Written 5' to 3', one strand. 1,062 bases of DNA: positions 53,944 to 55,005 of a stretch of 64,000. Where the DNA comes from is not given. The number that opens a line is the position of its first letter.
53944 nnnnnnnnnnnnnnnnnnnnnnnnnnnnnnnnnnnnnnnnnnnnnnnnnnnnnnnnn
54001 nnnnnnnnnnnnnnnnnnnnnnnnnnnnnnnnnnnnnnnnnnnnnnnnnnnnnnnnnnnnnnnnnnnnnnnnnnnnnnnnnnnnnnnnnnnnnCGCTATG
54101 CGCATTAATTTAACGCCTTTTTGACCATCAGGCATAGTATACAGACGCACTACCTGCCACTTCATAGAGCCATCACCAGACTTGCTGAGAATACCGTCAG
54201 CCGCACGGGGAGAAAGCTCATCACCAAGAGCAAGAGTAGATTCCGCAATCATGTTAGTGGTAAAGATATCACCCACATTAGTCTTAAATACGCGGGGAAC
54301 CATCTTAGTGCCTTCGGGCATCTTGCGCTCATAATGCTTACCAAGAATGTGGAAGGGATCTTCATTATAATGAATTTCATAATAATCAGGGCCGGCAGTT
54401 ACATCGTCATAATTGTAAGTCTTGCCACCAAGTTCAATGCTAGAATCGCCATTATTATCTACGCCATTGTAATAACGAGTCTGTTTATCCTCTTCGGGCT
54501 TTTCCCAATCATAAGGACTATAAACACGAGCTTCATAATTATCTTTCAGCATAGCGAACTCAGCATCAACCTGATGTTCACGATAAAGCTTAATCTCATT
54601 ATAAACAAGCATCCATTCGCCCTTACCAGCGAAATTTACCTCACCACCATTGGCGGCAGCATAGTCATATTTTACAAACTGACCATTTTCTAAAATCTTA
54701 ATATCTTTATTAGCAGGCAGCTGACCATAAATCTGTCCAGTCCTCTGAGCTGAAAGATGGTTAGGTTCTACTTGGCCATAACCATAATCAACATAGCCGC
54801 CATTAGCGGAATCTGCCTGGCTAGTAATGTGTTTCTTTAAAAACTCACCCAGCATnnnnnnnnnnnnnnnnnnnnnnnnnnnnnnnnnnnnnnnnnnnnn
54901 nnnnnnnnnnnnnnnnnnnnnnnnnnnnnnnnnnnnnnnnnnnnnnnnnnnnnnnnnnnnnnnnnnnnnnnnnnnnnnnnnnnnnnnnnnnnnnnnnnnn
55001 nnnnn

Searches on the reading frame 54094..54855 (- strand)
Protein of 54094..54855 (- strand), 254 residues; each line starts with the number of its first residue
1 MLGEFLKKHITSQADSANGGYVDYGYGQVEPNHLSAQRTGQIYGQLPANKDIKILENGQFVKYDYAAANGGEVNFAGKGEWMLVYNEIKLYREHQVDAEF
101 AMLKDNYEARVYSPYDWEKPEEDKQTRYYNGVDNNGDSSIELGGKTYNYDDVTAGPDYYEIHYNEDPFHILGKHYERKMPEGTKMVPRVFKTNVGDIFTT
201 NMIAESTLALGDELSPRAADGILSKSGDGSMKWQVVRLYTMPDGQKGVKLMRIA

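Call 7: search_protein_families(library=phrogs, proteins=[window:54094-54855:-], max_evalue=0.01)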
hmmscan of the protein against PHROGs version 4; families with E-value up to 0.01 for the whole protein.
window:54094-54855:- (254 aa): 1 family
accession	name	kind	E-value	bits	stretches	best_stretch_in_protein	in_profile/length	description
phrog_35301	-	unknown function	2.3e-11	44.6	2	24-106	9-103/205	-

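Call 8: search_protein_families(library=pfam, proteins=[window:54094-54855:-], max_evalue=0.01)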
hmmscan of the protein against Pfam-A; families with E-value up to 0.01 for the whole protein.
window:54094-54855:- (254 aa): 0 families

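Call 66: search_protein_families(library=ncbifam, proteins=[window:54094-54855:-], max_evalue=0.1)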
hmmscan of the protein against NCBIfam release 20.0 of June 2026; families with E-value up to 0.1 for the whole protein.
window:54094-54855:- (254 aa): 0 families

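Call 80: search_dna_similar(query=window:54094-54855:-, collection=phages, mode=protein, max_rows=15, max_evalue=0.001)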
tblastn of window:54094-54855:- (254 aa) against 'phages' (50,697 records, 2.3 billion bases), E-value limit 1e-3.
Records with a match: 9; places in all: 9; records where one place covers at least 80% of the query: 0.
Best place of each record, by identity: <60% 9.
By first word of the organism name: Enterococcus 7; Bacteriophage 1; Phage 1.
By host as written in the record: Enterococcus faecium 4; - 2; Enterococcus faecalis 2; Enterococcus faecium 374iF1 (22) 1.
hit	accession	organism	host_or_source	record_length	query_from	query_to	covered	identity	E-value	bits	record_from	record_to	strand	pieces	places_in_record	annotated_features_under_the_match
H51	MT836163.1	Bacteriophage sp.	human fecal samples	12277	25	253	63%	58.3%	4e-29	179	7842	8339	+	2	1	record has no annotation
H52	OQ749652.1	Phage Phass-1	human gut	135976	196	254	23%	47.6%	3e-4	47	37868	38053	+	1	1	hypothetical protein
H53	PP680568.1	Enterococcus phage VRE9_2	Enterococcus faecium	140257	25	106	32%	34.0%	3e-5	50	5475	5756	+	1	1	hypothetical protein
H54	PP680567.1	Enterococcus phage VRE9_1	Enterococcus faecium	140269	25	106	32%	34.0%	3e-5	50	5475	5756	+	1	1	hypothetical protein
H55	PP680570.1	Enterococcus phage VRE9_4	Enterococcus faecium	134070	25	106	32%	33.0%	1e-4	49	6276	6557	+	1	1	hypothetical protein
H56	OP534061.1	Enterococcus phage H1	Enterococcus faecium 374iF1 (22)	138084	25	106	32%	33.0%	1e-4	49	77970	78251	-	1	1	hypothetical protein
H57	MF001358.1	Enterococcus phage EF1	Enterococcus faecalis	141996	25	106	32%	31.9%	3e-4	47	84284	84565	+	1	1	hypothetical protein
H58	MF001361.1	Enterococcus phage EF5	Enterococcus faecalis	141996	25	106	32%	31.9%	3e-4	47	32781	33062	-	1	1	hypothetical protein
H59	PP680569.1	Enterococcus phage VRE9_3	Enterococcus faecium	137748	25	106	32%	31.9%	4e-4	47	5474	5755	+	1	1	hypothetical protein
